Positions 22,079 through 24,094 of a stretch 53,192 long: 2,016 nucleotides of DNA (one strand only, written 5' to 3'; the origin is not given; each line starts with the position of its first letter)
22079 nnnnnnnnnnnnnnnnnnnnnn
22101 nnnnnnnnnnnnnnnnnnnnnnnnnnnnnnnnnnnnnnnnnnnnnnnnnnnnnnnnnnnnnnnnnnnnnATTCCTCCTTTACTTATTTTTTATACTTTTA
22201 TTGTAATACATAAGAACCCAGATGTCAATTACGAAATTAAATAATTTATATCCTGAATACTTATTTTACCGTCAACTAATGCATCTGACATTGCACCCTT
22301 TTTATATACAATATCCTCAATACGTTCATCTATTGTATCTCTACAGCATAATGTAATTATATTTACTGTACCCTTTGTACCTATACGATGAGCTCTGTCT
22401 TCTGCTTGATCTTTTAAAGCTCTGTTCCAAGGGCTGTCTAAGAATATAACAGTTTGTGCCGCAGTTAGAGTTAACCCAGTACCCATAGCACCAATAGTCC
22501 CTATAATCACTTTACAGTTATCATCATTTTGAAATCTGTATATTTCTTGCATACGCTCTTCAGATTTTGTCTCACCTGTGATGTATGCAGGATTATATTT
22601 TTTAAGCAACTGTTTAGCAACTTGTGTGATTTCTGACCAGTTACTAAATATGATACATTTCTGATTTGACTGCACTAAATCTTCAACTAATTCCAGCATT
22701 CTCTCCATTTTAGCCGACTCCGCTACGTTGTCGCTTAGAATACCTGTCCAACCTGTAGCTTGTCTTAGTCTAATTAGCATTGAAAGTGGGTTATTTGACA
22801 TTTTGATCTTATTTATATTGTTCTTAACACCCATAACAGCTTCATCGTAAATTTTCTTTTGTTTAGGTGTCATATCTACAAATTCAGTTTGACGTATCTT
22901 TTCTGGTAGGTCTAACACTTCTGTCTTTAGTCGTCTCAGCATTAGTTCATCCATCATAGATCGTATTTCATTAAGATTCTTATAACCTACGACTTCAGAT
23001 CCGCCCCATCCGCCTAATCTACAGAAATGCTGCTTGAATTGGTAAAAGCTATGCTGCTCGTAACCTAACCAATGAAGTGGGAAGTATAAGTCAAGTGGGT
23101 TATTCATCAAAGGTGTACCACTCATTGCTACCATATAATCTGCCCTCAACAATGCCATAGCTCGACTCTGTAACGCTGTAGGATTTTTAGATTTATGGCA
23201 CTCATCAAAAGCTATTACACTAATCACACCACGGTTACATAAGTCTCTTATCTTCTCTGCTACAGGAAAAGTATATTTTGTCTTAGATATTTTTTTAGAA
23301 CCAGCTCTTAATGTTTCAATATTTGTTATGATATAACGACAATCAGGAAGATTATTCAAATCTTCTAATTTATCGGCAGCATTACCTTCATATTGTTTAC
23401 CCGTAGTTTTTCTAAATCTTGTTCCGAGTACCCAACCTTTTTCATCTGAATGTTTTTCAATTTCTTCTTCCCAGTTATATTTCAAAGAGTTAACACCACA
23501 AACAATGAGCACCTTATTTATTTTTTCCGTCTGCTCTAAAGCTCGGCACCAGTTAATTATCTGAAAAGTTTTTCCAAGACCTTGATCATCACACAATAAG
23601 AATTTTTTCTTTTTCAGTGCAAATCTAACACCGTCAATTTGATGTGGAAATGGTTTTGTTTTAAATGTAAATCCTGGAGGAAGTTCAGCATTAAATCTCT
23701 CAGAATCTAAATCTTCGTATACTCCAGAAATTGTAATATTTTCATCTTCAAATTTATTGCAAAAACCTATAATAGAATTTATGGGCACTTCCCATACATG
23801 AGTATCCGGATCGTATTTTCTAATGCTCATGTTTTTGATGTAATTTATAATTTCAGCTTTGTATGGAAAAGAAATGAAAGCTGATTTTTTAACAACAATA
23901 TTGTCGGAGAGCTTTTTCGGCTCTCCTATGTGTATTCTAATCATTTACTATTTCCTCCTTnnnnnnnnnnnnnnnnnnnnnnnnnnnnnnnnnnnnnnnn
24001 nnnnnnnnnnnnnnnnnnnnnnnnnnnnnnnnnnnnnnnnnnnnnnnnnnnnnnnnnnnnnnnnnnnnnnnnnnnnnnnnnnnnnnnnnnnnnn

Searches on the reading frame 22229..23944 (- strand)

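Call 9: search_protein_families(library=phrogs, proteins=[window:22229-23944:-], max_evalue=0.001)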
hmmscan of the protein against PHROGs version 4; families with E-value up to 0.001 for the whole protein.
window:22229-23944:- (571 aa): 11 families
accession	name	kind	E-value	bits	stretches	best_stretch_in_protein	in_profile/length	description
phrog_62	-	DNA, RNA and nucleotide metabolism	7.2e-116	389.4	1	86-560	685-1136/1881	DNA helicase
phrog_29996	-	unknown function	8.6e-36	124.3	1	233-554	830-1161/1189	-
phrog_16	-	DNA, RNA and nucleotide metabolism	6.5e-24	85.2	1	64-521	249-586/986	DNA helicase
phrog_1685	-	unknown function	1.2e-10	40.3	1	448-555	1439-1548/2278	-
phrog_23807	-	unknown function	1.8e-09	36.9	1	411-533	507-645/1053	-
phrog_3830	-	unknown function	2.6e-08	33.5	1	120-281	298-439/1032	-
phrog_9690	-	DNA, RNA and nucleotide metabolism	2.9e-07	30.8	1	417-505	149-240/306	DNA helicase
phrog_11801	-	other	1.4e-05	23.4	0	90-204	859-972/2269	DNA methyltransferase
phrog_24008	-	DNA, RNA and nucleotide metabolism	3.1e-05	23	0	451-556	857-961/1006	helicase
phrog_11354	-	unknown function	3.9e-05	24.3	1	466-558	14-106/116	-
phrog_21391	-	DNA, RNA and nucleotide metabolism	0.00031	18.9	0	429-526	1361-1459/2021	DNA helicase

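Call 10: search_protein_families(library=pfam, proteins=[window:22229-23944:-], max_evalue=0.001)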
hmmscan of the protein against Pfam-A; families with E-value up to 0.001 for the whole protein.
window:22229-23944:- (571 aa): 7 families
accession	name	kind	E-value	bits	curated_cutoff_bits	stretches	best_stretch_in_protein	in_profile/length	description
PF00176.29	SNF2-rel_dom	-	3.5e-34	118.7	24.9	1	101-396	1-284/290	SNF2-related domain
PF00271.37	Helicase_C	-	9.4e-20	71.4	23.5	1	412-522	2-110/110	Helicase conserved C-terminal domain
PF04851.21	ResIII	-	4.4e-16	59.7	22.5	1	101-278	7-162/164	Type III restriction enzyme, res subunit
PF18766.7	SWI2_SNF2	-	5.3e-07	30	26.7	1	120-282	26-159/221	SWI2/SNF2 ATPase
PF00270.35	DEAD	-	3.6e-06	27.3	26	0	100-278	2-160/167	DEAD/DEAH box helicase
PF07443.18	HARP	-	1.7e-05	24.7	25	1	25-55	4-34/55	HepA-related protein (HARP)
PF16203.11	ERCC3_RAD25_C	-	5.9e-05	22.9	27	1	419-504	52-133/248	ERCC3/RAD25/XPB C-terminal helicase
